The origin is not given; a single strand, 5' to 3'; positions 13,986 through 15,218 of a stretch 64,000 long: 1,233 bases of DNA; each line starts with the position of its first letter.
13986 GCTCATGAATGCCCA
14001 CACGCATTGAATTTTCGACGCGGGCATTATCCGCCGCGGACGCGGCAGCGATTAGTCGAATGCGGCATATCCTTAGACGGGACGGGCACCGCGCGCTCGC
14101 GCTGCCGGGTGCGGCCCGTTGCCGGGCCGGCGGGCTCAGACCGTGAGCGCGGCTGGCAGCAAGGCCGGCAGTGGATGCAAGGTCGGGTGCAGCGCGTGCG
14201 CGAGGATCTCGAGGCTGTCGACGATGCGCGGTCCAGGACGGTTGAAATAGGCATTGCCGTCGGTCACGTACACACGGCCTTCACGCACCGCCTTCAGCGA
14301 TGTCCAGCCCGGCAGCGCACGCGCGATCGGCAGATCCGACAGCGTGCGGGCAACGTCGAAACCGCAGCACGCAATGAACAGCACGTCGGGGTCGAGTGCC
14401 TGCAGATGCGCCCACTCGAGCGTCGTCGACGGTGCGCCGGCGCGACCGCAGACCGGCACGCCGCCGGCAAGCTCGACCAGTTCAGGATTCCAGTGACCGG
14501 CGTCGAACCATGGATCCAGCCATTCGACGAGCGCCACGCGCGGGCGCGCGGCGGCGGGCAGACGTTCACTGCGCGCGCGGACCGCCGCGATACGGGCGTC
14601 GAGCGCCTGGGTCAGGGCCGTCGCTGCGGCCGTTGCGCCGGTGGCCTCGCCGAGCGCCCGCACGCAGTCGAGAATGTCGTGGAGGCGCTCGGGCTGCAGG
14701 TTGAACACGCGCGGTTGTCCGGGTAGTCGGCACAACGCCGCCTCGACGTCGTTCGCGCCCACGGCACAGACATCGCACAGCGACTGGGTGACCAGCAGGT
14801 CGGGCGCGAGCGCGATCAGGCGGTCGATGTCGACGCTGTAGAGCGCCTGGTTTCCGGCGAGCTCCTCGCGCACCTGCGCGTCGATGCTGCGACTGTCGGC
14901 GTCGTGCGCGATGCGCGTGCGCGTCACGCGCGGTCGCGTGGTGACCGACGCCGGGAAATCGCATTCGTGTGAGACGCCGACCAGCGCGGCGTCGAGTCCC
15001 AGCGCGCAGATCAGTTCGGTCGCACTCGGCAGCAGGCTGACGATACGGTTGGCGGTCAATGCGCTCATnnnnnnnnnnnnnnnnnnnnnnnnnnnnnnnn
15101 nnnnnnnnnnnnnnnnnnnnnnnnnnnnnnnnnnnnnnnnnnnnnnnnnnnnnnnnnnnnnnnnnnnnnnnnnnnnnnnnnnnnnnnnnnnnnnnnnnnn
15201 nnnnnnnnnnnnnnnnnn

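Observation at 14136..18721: DAHP synthase translationally coupled to a siderophore/B12-type ABC importer that has a second, leaderless binding protein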

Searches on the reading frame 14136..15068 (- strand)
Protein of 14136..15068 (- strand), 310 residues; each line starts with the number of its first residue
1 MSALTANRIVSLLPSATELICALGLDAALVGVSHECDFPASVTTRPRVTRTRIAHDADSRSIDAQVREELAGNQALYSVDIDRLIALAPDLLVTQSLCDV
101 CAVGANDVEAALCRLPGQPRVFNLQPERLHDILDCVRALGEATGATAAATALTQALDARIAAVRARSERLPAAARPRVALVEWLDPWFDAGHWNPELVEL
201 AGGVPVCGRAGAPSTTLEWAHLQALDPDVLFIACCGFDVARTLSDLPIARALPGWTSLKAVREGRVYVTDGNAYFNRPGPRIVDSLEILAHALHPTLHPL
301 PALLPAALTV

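Call 6: search_protein_families(library=pfam, proteins=[window:14136-15068:-], max_evalue=0.01)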
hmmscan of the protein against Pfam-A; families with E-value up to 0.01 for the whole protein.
window:14136-15068:- (310 aa): 1 family
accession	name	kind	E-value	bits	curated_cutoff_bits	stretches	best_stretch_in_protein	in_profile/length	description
PF01497.23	Peripla_BP_2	-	2e-17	63.8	27.5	1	9-271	1-233/235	Periplasmic binding protein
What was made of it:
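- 14136..15068 (-): BP2: leaderless, cytoplasmic BtuF-like protein with conserved C36, C98, C101, C235; ATGA overlap with the ATPase. PF01497 63.8 bits (call 6).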

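Call 7: search_protein_families(library=ncbifam, proteins=[window:14136-15068:-], max_evalue=0.01)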
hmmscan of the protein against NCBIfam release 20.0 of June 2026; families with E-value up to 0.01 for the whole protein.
window:14136-15068:- (310 aa): 5 families
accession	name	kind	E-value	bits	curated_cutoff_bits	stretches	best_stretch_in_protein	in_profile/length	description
TIGR04281.1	peripla_PGF_1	equivalog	1e-12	47.9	325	1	74-296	66-267/330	PGF-CTERM-anchored ABC transporter substrate-binding protein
TIGR03868.1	F420-O_ABCperi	hypoth_equivalog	1.3e-07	31.2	392.4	1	6-292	17-283/287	putative F420-0 ABC transporter substrate-binding protein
NF002894.0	PRK03379.1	equivalog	4.2e-07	29.4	234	1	3-44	20-59/266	vitamin B12 ABC transporter substrate-binding protein BtuF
NF038402.1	TroA_like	subfamily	0.00016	21.3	30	1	8-84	1-73/219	helical backbone metal receptor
TIGR03659.1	IsdE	equivalog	0.0012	18.1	298.65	0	130-276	128-273/292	heme ABC transporter substrate-binding protein IsdE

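Call 8: search_solved_structures(query=window:14136-15068:-, max_evalue=0.01, show_alignments=2)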
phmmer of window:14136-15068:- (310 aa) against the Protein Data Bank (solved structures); distinct sequences matched with E-value up to 0.01: 5.
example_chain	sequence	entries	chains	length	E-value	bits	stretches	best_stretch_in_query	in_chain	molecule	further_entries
5ysc_A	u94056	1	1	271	8.5e-09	38.6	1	78-289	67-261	Vitamin B12-binding protein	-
4m7o_A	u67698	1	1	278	1.1e-05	28.4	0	7-43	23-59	Iron-binding protein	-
5gj3_A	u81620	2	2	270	1.5e-05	27.9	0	110-292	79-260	Periplasmic binding protein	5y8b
2r79_A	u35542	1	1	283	3.7e-05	26.7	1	220-301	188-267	Periplasmic binding protein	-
4ljs_A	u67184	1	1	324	0.0012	21.8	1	221-299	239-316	Periplasmic binding protein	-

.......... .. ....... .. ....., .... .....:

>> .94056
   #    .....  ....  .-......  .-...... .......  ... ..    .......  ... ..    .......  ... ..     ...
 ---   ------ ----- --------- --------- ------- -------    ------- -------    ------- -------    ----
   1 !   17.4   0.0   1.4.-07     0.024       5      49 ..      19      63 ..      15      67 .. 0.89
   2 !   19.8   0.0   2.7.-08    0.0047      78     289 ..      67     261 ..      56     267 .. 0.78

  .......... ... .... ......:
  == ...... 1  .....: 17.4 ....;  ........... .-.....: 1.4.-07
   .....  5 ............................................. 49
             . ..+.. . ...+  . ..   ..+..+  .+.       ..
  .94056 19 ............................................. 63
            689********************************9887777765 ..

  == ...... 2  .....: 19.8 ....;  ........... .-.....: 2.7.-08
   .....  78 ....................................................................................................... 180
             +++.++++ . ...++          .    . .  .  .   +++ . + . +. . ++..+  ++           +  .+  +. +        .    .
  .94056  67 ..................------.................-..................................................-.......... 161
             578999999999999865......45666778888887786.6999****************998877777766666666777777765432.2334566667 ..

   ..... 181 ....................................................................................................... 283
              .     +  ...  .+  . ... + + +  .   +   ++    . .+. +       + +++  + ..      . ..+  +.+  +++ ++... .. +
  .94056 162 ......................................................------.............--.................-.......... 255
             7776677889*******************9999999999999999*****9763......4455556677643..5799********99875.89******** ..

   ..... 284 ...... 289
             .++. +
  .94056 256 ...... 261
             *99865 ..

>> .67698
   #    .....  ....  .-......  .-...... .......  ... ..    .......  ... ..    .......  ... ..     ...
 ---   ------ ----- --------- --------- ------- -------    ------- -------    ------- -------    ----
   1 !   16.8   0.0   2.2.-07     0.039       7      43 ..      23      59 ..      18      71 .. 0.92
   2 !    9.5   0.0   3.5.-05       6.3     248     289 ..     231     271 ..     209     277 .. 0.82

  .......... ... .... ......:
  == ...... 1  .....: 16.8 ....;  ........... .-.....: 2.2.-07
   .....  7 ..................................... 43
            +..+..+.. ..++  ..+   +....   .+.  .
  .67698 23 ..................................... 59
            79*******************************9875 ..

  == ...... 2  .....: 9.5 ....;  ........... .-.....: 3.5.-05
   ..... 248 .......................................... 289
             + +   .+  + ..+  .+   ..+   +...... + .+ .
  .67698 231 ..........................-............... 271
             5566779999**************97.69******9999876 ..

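Call 10: find_homologous_proteins(query=window:14136-15068:-, max_evalue=1e-10)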
Query window:14136-15068:- (310 aa): 7750 proteins with E <= 1e-10 among 8000 candidates; the best 120 are listed.
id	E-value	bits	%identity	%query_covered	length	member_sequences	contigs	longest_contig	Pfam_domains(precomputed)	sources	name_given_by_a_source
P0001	1.0e-199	680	100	100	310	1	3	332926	PF01497.24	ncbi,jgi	-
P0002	4.7e-171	586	85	96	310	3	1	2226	PF01497.24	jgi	jgi:iron complex transport system substrate-binding protein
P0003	8.7e-156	536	80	98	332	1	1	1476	PF01497.24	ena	-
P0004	2.9e-155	534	77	100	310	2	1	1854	PF01497.24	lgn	-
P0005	3.7e-155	534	79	98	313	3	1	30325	PF01497.24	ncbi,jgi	jgi:iron complex transport system substrate-binding protein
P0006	7.6e-155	533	79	98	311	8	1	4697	PF01497.24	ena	-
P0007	1.7e-154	532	79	98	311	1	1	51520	PF01497.24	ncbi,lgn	-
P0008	3.1e-153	528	78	98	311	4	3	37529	PF01497.24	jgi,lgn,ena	-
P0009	1.0e-152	526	79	97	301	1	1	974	PF01497.24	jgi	-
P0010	1.7e-151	522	78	98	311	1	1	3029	PF01497.24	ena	-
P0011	1.3e-150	519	78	98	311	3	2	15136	PF01497.24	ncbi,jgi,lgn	jgi:iron complex transport system substrate-binding protein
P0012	5.5e-150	517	76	98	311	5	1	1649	PF01497.24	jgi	-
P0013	1.9e-147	509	77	97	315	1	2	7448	PF01497.24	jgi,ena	-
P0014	5.6e-147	507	75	100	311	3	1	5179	PF01497.24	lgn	-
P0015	2.9e-145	502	75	99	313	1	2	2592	PF01497.24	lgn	-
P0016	1.2e-142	493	74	99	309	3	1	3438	PF01497.24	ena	-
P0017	2.2e-142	492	75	98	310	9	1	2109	PF01497.24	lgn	-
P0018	2.4e-141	489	73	100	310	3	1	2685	PF01497.24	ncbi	-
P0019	5.9e-138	478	74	94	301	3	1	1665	PF01497.24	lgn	-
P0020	2.5e-120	420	67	94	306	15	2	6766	PF01497.24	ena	-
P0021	2.9e-119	416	66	98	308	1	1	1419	PF01497.24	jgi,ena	-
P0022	1.0e-118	414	64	98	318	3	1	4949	PF01497.24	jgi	jgi:iron complex transport system substrate-binding protein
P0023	1.3e-118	414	62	96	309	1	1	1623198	PF01497.24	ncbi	-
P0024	3.4e-118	413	68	95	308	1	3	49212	PF01497.24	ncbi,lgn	ncbi:MAG: ABC transporter substrate-binding protein [Gammaproteobacteria bacterium]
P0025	5.6e-118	412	64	98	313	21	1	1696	PF01497.24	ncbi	-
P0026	9.0e-118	411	66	95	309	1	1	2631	PF01497.24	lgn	-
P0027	1.6e-117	411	64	97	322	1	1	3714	PF01497.24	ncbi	ncbi:MAG: cobalamin-binding protein [Gammaproteobacteria bacterium]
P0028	8.7e-116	405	62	97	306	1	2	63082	PF01497.24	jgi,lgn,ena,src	-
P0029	4.2e-115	403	65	95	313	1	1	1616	PF01497.24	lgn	-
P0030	6.8e-115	402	64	98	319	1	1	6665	PF01497.24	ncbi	-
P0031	5.1e-114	399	62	96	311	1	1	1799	PF01497.24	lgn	-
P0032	8.8e-114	398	61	99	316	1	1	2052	PF01497.24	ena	-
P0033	9.8e-114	398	60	98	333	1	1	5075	PF01497.24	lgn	-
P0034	1.0e-113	398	61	98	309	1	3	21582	PF01497.24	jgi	jgi:iron complex transport system substrate-binding protein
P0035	1.9e-113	397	60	97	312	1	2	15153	PF01497.24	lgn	-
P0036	3.0e-113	397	60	97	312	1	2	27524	PF01497.24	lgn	-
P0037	3.4e-113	396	65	96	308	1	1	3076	PF01497.24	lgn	-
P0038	8.9e-113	395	60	97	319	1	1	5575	PF01497.24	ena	-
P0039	3.6e-112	393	60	97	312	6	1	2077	PF01497.24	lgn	-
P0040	4.0e-112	393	64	94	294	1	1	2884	PF01497.24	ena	-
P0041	5.0e-112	392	60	98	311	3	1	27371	PF01497.24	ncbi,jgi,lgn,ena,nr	ncbi:MAG TPA: cobalamin-binding protein [Chthonomonadaceae bacterium]|nr:cobalamin-binding protein [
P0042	5.8e-112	392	58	97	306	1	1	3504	PF01497.24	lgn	-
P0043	1.2e-111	391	60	97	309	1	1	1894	PF01497.24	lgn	-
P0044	1.2e-111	391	59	97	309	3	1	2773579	PF01497.24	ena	-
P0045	1.5e-111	391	58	98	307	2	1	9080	PF01497.24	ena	-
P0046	1.7e-111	391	61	96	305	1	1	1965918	PF01497.24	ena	-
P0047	1.8e-111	391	60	97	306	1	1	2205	PF01497.24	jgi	jgi:iron complex transport system substrate-binding protein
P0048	1.9e-111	391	61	97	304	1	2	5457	PF01497.24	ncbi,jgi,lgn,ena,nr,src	ncbi:MAG TPA: cobalamin-binding protein [Chthonomonadaceae bacterium]|nr:cobalamin-binding protein [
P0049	1.9e-111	391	63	97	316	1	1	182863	PF01497.24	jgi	jgi:iron complex transport system substrate-binding protein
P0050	2.1e-111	390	59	98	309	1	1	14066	PF01497.24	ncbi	-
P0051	2.6e-111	390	61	98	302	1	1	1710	PF01497.24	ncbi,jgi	jgi:iron complex transport system substrate-binding protein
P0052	2.6e-111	390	60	95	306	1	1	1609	PF01497.24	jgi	jgi:iron complex transport system substrate-binding protein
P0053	2.9e-111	390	60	96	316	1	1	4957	PF01497.24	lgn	-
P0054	2.9e-111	390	60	97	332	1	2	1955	PF01497.24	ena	-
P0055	3.6e-111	390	62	97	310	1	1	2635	PF01497.24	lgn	-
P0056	3.9e-111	390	60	97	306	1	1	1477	PF01497.24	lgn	-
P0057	4.4e-111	389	62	97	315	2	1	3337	PF01497.24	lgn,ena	-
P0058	4.4e-111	389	64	96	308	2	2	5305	PF01497.24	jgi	jgi:iron complex transport system substrate-binding protein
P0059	4.9e-111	389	63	97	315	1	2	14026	PF01497.24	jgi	jgi:iron complex transport system substrate-binding protein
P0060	5.9e-111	389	63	96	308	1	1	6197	PF01497.24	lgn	-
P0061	6.3e-111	389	59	97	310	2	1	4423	PF01497.24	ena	-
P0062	6.6e-111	389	59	97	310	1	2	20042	PF01497.24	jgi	jgi:iron complex transport system substrate-binding protein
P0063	6.9e-111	389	62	95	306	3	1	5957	PF01497.24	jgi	-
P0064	7.3e-111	389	58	97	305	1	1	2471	PF01497.24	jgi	jgi:iron complex transport system substrate-binding protein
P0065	9.4e-111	388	62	97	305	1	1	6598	PF01497.24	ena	-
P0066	1.0e-110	388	60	97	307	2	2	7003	PF01497.24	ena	-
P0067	1.4e-110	388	63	97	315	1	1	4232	PF01497.24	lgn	-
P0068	1.5e-110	388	61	98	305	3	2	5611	PF01497.24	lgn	-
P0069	1.9e-110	387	61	98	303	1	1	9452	PF01497.24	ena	-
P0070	2.0e-110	387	61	98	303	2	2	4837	PF01497.24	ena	-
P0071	2.1e-110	387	59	97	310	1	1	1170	PF01497.24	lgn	-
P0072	2.1e-110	387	60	96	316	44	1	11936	PF01497.24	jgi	-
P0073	2.5e-110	387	59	97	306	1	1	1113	PF01497.24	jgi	jgi:iron complex transport system substrate-binding protein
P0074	3.5e-110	386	61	100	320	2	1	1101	PF01497.24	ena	-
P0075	3.5e-110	386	61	98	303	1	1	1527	PF01497.24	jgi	-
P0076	3.6e-110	386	59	97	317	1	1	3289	PF01497.24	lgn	-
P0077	3.8e-110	386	62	97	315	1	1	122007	PF01497.24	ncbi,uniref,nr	ncbi:cobalamin-binding protein [Gemmata sp. JC717]|uniref:cobalamin-binding protein n=1 Tax=Gemmata 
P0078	4.2e-110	386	62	97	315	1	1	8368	PF01497.24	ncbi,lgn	-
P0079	4.4e-110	386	63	97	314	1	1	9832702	PF01497.24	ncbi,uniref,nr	ncbi:cobalamin-binding protein [Frigoriglobus tundricola]|uniref:ABC transporter, substrate-binding 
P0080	4.8e-110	386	57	97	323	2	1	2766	PF01497.24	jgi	jgi:iron complex transport system substrate-binding protein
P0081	5.5e-110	386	58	96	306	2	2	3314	PF01497.24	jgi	jgi:iron complex transport system substrate-binding protein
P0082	6.2e-110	386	58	95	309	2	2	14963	PF01497.24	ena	-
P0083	6.7e-110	385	60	98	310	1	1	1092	PF01497.24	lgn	-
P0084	6.9e-110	385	58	96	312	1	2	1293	PF01497.24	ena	-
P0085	7.3e-110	385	58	97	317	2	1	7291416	PF01497.24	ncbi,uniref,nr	ncbi:cobalamin-binding protein [Rhodopirellula sp. P2]|uniref:cobalamin-binding protein n=1 Tax=Rhod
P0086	8.2e-110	385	59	98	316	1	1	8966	PF01497.24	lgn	-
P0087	8.8e-110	385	61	97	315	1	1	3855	PF01497.24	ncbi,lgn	-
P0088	9.3e-110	385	58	98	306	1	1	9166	PF01497.24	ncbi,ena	-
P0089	1.0e-109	385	60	94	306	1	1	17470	PF01497.24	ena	-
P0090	1.0e-109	385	59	97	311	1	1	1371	PF01497.24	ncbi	-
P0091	1.3e-109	385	61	98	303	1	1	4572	PF01497.24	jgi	-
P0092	1.6e-109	384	59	97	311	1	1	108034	PF01497.24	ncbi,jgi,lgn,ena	jgi:iron complex transport system substrate-binding protein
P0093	1.6e-109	384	60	95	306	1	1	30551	PF01497.24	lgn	-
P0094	1.8e-109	384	61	95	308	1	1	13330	PF01497.24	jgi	jgi:iron complex transport system substrate-binding protein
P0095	1.9e-109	384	60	94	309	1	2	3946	PF01497.24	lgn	-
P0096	2.0e-109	384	60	98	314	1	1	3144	PF01497.24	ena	-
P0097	2.0e-109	384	60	94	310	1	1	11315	PF01497.24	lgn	-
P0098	2.5e-109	384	58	97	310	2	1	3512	PF01497.24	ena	-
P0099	2.6e-109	384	58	97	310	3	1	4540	PF01497.24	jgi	jgi:iron complex transport system substrate-binding protein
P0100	2.6e-109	384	60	94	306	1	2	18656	PF01497.24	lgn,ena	-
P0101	2.6e-109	384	59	98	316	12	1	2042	PF01497.24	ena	-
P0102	2.7e-109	384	57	98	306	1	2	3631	PF01497.24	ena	-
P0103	2.7e-109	383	58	97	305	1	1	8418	PF01497.24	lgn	-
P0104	2.8e-109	383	59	98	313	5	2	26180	PF01497.24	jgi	-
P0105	2.9e-109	383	60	94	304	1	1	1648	PF01497.24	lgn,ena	-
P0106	3.2e-109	383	63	97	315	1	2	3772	PF01497.24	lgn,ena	-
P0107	3.4e-109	383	60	94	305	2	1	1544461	PF01497.24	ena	-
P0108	4.2e-109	383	60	94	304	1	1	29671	PF01497.24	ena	-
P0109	4.9e-109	383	60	97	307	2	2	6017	PF01497.24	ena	-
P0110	6.1e-109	382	60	95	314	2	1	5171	PF01497.24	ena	-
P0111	6.5e-109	382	60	98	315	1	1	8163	PF01497.24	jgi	jgi:iron complex transport system substrate-binding protein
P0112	6.5e-109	382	60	94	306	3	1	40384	PF01497.24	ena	-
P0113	7.2e-109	382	59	97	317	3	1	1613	PF01497.24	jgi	-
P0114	7.3e-109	382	59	94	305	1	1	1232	PF01497.24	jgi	jgi:iron complex transport system substrate-binding protein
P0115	7.4e-109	382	58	97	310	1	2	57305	PF01497.24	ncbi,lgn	-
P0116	7.9e-109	382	58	100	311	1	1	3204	PF01497.24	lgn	-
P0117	8.7e-109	382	60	98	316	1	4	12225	PF01497.24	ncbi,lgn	-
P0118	8.9e-109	382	57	98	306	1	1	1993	PF01497.24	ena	-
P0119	9.4e-109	382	59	98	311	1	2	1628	PF01497.24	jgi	jgi:iron complex transport system substrate-binding protein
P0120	9.6e-109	382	58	98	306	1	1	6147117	PF01497.24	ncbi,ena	-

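Call 11: find_encoding_contigs(protein=P0079, flank=8000, max_places=2)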
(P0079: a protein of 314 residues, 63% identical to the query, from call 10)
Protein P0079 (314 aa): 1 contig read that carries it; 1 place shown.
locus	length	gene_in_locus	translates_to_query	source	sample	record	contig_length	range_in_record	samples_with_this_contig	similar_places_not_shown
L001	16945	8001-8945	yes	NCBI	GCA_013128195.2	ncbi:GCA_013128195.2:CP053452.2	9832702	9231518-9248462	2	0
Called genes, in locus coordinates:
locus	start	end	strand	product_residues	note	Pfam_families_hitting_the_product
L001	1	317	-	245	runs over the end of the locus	PF01209:Ubie_methyltran, PF13489:Methyltransf_23, PF13847:Methyltransf_31, PF08241:Methyltransf_11, PF08242:Methyltransf_12, PF13649:Methyltransf_25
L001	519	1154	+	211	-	PF04525:LOR (weak), PF03803:Scramblase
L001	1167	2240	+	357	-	PF00557:Peptidase_M24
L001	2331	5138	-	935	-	PF00400:WD40 (faint), PF07676:PD40 (faint), PF23342:WDR90_beta-prop_4th (faint), PF23414:Beta-prop_EML_2 (faint), PF25174:Beta-prop_THOC3, PF23381:Beta-prop_IFT122_1st, PF23381:Beta-prop_IFT122_1st, PF25174:Beta-prop_THOC3, +12 more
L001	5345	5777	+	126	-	-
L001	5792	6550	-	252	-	PF00563:EAL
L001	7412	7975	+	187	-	PF20221:DUF6580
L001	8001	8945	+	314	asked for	PF01497:Peripla_BP_2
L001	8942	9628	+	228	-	PF01902:Diphthami_syn_2_N, PF28410:Diphthami_syn_2_C (weak)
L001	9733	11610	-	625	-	PF12799:LRR_4 (faint)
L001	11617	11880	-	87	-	-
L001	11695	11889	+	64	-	-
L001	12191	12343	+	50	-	-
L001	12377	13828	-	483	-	PF01964:ThiC_Rad_SAM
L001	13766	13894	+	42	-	-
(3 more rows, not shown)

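Call 12: find_encoding_contigs(protein=P0085, flank=8000, max_places=2)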
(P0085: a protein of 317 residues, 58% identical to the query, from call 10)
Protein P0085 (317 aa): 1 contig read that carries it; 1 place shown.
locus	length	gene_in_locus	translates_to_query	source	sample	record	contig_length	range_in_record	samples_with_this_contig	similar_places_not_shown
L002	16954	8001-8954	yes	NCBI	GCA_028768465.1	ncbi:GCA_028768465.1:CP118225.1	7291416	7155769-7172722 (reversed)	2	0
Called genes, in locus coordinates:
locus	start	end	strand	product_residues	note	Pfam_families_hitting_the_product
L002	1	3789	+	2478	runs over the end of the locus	PF00109:ketoacyl-synt, PF02801:Ketoacyl-synt_C, PF16197:KAsynt_C_assoc, PF22336:RhiE-like_linker, PF22621:CurL-like_PKS_C, PF00698:Acyl_transf_1, PF21089:PKS_DH_N, PF14765:PS-DH, +15 more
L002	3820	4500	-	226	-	PF00072:Response_reg, PF00486:Trans_reg_C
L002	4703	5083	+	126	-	-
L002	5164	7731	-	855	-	PF00756:Esterase, PF08450:SGL, PF21959:DUF6923 (faint)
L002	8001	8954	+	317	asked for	PF01497:Peripla_BP_2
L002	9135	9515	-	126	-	PF01502:PRA-CH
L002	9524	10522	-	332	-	PF08240:ADH_N, PF00107:ADH_zinc_N, PF13602:ADH_zinc_N_2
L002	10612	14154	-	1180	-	PF08448:PAS_4, PF00989:PAS (weak), PF08448:PAS_4 (weak), PF13188:PAS_8 (weak), PF00512:HisKA, PF02518:HATPase_c, PF00072:Response_reg, PF01627:Hpt (weak), +1 more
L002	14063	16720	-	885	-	PF00069:Pkinase, PF07714:PK_Tyr_Ser-Thr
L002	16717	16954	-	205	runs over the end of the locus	PF07638:Sigma70_ECF, PF08281:Sigma70_r4_2, PF04545:Sigma70_r4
